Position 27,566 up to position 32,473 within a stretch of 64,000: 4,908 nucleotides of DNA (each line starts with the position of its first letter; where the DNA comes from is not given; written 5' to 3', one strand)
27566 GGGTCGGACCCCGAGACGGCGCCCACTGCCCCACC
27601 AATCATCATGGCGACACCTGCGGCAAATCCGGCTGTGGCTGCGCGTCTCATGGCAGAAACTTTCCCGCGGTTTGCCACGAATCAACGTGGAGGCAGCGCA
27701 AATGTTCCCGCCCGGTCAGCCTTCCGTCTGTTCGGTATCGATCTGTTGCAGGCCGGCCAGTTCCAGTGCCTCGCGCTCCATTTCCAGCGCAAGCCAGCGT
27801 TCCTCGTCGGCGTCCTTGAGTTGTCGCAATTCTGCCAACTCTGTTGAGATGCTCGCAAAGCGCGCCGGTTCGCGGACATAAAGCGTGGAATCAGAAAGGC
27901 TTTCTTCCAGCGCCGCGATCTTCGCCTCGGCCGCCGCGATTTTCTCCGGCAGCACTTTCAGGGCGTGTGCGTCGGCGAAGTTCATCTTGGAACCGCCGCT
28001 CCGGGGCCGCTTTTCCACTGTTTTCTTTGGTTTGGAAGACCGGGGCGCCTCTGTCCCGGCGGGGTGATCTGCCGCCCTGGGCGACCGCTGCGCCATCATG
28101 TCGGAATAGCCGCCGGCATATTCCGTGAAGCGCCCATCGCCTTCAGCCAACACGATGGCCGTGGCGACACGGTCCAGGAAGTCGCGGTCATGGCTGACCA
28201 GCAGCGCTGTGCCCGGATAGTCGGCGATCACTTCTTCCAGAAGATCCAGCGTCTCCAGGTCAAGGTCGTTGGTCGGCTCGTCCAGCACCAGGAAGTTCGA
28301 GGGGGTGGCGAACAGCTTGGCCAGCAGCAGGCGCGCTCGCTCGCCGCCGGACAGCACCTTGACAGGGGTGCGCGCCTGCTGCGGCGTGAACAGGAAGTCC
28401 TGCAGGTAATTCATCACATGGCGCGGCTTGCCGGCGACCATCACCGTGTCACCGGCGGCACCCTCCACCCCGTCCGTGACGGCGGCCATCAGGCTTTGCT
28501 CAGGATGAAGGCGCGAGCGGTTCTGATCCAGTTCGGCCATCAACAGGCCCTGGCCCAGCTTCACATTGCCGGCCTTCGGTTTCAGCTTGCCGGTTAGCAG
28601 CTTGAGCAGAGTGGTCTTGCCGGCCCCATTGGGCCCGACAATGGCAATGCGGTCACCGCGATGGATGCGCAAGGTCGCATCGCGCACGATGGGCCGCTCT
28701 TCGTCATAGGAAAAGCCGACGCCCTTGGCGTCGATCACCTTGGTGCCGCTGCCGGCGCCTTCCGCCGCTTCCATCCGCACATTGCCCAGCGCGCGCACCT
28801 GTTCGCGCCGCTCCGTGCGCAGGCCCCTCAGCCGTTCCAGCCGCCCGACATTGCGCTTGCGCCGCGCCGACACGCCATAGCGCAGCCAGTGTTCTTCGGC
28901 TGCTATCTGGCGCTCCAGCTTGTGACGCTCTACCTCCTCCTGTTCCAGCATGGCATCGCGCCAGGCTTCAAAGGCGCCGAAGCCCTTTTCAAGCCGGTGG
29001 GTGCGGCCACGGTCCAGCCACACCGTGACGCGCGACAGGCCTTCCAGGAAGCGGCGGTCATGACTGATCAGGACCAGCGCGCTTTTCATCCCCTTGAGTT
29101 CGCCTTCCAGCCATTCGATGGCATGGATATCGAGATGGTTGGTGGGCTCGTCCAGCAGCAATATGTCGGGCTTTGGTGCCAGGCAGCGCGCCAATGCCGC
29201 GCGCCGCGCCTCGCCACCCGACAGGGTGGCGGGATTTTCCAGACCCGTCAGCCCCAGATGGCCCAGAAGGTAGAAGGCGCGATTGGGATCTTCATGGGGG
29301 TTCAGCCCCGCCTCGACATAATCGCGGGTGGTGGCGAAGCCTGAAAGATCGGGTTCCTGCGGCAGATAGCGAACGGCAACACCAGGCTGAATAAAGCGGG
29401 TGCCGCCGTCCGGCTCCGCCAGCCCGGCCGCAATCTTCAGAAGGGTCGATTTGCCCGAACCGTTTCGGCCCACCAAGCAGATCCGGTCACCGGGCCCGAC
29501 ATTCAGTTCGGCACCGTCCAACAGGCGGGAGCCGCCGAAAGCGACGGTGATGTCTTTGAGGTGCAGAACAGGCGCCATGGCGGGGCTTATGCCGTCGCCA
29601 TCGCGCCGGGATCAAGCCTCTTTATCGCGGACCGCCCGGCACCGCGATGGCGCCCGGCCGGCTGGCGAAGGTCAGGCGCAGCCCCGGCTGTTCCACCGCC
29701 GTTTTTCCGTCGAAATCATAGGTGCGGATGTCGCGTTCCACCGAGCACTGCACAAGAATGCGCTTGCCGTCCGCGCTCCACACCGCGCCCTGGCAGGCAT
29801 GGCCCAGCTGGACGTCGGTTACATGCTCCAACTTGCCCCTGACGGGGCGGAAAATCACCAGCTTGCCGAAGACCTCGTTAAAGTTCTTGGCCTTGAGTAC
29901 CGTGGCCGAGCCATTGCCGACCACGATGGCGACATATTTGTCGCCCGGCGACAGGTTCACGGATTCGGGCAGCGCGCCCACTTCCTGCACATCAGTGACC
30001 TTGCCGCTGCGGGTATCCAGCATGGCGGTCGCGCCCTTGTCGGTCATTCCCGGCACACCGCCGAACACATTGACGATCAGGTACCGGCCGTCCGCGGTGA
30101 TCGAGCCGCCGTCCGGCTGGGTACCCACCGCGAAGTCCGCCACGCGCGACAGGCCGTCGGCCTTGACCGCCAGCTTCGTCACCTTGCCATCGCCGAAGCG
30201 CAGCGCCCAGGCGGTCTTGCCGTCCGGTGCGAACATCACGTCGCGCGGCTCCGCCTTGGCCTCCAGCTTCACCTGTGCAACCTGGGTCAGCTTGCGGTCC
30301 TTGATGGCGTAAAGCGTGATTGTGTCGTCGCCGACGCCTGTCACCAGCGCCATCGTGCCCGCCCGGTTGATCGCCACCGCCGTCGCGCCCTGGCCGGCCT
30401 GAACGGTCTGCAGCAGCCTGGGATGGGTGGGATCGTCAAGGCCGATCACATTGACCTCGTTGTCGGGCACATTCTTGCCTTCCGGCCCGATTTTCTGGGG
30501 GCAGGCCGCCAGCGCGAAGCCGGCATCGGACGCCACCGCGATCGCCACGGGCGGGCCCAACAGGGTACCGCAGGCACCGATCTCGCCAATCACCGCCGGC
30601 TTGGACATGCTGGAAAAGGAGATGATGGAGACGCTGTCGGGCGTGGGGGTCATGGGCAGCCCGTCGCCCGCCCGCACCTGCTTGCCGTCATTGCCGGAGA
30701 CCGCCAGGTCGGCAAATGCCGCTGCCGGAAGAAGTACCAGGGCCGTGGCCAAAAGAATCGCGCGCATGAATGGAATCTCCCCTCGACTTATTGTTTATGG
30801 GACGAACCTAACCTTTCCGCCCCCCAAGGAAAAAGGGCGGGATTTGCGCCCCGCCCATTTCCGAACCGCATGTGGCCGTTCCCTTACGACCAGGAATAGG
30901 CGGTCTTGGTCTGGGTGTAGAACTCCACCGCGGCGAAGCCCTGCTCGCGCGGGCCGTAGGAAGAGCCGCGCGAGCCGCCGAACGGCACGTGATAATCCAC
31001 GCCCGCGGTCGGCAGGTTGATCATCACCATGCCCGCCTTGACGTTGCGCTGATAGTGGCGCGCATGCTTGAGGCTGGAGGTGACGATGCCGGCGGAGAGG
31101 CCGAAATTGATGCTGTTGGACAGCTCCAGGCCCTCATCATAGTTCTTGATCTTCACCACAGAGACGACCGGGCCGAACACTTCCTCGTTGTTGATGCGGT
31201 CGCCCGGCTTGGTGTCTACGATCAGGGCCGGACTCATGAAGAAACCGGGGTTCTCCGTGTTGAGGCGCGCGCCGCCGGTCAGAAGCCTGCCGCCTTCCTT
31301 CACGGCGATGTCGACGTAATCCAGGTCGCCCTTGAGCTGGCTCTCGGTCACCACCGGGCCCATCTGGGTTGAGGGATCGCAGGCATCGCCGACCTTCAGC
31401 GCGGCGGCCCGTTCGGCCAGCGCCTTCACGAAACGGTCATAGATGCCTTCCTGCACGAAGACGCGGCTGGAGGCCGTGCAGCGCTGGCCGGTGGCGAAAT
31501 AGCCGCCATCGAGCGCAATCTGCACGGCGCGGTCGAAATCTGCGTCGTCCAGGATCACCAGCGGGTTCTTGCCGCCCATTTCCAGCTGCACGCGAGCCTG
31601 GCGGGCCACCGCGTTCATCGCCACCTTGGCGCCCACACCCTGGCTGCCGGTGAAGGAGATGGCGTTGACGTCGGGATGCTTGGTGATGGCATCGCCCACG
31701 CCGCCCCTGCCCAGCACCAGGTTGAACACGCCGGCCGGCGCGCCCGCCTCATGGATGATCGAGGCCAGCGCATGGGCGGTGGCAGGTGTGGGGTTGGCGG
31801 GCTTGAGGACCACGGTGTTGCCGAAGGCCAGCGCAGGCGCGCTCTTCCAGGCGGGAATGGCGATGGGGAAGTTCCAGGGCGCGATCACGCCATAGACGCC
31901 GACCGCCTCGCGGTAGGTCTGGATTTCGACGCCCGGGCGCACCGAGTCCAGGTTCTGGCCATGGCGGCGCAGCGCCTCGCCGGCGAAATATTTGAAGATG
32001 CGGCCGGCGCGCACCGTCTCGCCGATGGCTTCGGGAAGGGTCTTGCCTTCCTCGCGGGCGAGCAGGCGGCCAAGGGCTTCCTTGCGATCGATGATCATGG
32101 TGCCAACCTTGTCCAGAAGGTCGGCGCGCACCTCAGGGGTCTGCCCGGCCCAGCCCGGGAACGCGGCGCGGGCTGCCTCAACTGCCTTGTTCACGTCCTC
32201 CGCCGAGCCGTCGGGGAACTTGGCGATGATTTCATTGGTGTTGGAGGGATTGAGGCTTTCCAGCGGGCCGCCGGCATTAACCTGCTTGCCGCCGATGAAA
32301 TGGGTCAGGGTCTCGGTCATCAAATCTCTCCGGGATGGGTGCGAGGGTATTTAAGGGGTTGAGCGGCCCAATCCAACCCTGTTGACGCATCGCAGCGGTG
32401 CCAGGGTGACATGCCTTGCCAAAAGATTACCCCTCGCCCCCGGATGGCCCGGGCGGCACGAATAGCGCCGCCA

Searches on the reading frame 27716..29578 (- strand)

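Call 8: search_protein_families(library=pfam, proteins=[window:27716-29578:-], max_evalue=0.001)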
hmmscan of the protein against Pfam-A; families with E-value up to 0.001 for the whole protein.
window:27716-29578:- (620 aa): 22 families
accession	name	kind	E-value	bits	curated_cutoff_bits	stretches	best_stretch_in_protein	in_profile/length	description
PF00005.33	ABC_tran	-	4.7e-48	163.7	25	2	299-437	2-137/137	ABC transporter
PF13304.12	AAA_21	-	6.2e-16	59.8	27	1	34-58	3-40/304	AAA domain, putative AbiEii toxin, Type IV TA system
PF16326.10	ABC_tran_CTD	-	2.1e-13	50.7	32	1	531-599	1-68/69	ABC transporter C-terminal domain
PF02463.25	SMC_N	-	8.9e-11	42.1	40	0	391-471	126-205/220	RecF/RecN/SMC N terminal domain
PF13555.12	AAA_29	-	3.6e-09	36.7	27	0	21-47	13-39/61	P-loop containing region of AAA domain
PF13476.12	AAA_23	-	1e-07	33.2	27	0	312-329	23-40/201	AAA domain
PF13191.12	AAA_16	-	2.6e-06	28.5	32.6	0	301-452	15-157/167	AAA ATPase domain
PF13401.12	AAA_22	-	2.9e-06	28.1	27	0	311-342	8-33/130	AAA domain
PF01926.29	MMR_HSR1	-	3.7e-06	27.5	21.9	0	310-339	1-29/113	50S ribosome-binding GTPase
PF13175.12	AAA_15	-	7.8e-06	26.2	32.1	0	33-49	26-42/374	AAA ATPase domain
PF05729.18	NACHT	-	1.4e-05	25.5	26.7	0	32-55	2-26/167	NACHT domain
PF13604.12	AAA_30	-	2.7e-05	24.4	27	0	311-338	21-48/191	AAA domain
PF13238.12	AAA_18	-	0.00012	23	29.4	0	311-373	1-65/128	AAA domain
PF13521.12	AAA_28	-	0.00016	22.3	27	0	310-331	1-22/164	AAA domain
PF13479.12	AAA_24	-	0.00018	21.9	27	0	309-328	3-22/195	AAA domain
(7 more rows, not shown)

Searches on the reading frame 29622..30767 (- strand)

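Call 8: search_protein_families(library=pfam, proteins=[window:29622-30767:-], max_evalue=0.001)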
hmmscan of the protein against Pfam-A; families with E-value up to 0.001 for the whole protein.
window:29622-30767:- (381 aa): 4 families
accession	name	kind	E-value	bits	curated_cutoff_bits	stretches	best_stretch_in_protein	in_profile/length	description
PF10282.15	Lactonase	-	1.2e-09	38.2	21.7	1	130-283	147-309/344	Lactonase, 7-bladed beta-propeller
PF23414.1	Beta-prop_EML_2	-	7.2e-07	29.3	90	0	116-185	30-95/266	Echinoderm microtubule-associated protein second beta-propeller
PF25174.1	Beta-prop_THOC3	-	3.4e-05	23.4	305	0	124-185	45-102/272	THOC3 beta-propeller domain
PF08450.18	SGL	-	9.9e-05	22.5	26.3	0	247-363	62-175/246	SMP-30/Gluconolactonase/LRE-like region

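Call 41: search_protein_families(library=ncbifam, proteins=[window:29622-30767:-], max_evalue=1e-10)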
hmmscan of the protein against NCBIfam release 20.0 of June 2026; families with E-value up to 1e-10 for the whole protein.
window:29622-30767:- (381 aa): 0 families

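Call 72: search_protein_families(library=ncbifam, proteins=[window:29622-30767:-], max_evalue=0.000001)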
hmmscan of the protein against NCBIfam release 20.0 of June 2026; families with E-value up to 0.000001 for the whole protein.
window:29622-30767:- (381 aa): 1 family
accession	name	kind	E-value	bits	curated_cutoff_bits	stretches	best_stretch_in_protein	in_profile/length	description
TIGR03866.1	PQQ_ABC_repeats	subfamily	4.8e-10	39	287.3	0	102-232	20-141/310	PQQ-dependent catabolism-associated beta-propeller protein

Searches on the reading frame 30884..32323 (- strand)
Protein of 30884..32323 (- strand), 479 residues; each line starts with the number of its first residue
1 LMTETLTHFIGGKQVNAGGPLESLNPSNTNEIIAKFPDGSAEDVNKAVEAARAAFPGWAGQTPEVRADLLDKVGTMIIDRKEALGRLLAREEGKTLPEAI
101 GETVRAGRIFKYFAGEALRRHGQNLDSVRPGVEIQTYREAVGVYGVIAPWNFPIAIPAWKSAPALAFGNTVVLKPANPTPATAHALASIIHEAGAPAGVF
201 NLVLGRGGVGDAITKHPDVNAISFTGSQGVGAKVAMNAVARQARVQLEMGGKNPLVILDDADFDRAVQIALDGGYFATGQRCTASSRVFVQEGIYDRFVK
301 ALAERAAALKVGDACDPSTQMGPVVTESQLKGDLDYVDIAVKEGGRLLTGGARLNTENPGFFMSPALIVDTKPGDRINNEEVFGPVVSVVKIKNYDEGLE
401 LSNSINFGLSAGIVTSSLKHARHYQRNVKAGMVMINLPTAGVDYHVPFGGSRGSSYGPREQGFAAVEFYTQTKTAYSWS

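Call 8: search_protein_families(library=pfam, proteins=[window:30884-32323:-], max_evalue=0.001)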
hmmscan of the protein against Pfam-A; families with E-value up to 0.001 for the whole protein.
window:30884-32323:- (479 aa): 1 family
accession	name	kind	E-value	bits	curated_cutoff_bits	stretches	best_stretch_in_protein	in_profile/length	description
PF00171.27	Aldedh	-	2.8e-158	527.7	23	1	20-474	8-460/461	Aldehyde dehydrogenase family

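Call 41: search_protein_families(library=ncbifam, proteins=[window:30884-32323:-], max_evalue=1e-10)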
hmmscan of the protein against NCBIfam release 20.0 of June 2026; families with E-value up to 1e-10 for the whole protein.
window:30884-32323:- (479 aa): 42 families (the best 25 are shown)
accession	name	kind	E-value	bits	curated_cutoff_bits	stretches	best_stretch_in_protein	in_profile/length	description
NF052305.1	DioxValDhHalo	equivalog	3.4e-152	507.7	750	1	2-477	1-481/483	2,5-dioxovalerate dehydrogenase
NF042993.1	AlphKGSA_gudD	equivalog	9.3e-150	499.5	770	1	5-475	3-478/481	alpha-ketoglutaric semialdehyde dehydrogenase GucD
TIGR01804.1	BADH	equivalog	2.7e-124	415.2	668.6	1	9-473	1-467/467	betaine-aldehyde dehydrogenase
TIGR02299.1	HpaE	equivalog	1.8e-121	406.1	638.35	1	7-474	2-473/488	5-carboxymethyl-2-hydroxymuconate semialdehyde dehydrogenase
NF009725.0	PRK13252.1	equivalog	8.7e-120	400.4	593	1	4-476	5-478/488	betaine-aldehyde dehydrogenase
NF010000.0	PRK13473.1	subfamily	1.9e-113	379.6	615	1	7-473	4-468/475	aminobutyraldehyde dehydrogenase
NF045735.1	PaDhStyDPseudo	equivalog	3.2e-107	359.2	850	1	9-474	6-478/483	phenylacetaldehyde dehydrogenase StyD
NF002852.0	PRK03137.1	subfamily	4.8e-106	355.6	648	1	7-474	38-509/514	L-glutamate gamma-semialdehyde dehydrogenase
NF045736.1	PaDhStyDRhodo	equivalog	7.3e-104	348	800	1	9-474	6-474/479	phenylacetaldehyde dehydrogenase StyD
TIGR01780.1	SSADH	subfamily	1.9e-103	346.7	646.35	1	25-473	3-448/448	succinate-semialdehyde dehydrogenase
TIGR03216.1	OH_muco_semi_DH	equivalog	1e-99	334.4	693.25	1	7-474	2-476/481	2-hydroxymuconic semialdehyde dehydrogenase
NF007497.0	PRK10090.1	equivalog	2.5e-99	333.2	500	1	5-437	6-439/480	aldehyde dehydrogenase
TIGR01237.1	D1pyr5carbox2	equivalog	3.6e-99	332.9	659.65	1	6-473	33-505/511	L-glutamate gamma-semialdehyde dehydrogenase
NF006916.0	PRK09407.1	equivalog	2.5e-97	326.6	521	1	7-474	22-489/526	succinic semialdehyde dehydrogenase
NF040648.1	lactal_redase_Meth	equivalog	2.4e-95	320.3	650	1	9-474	2-459/463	lactaldehyde dehydrogenase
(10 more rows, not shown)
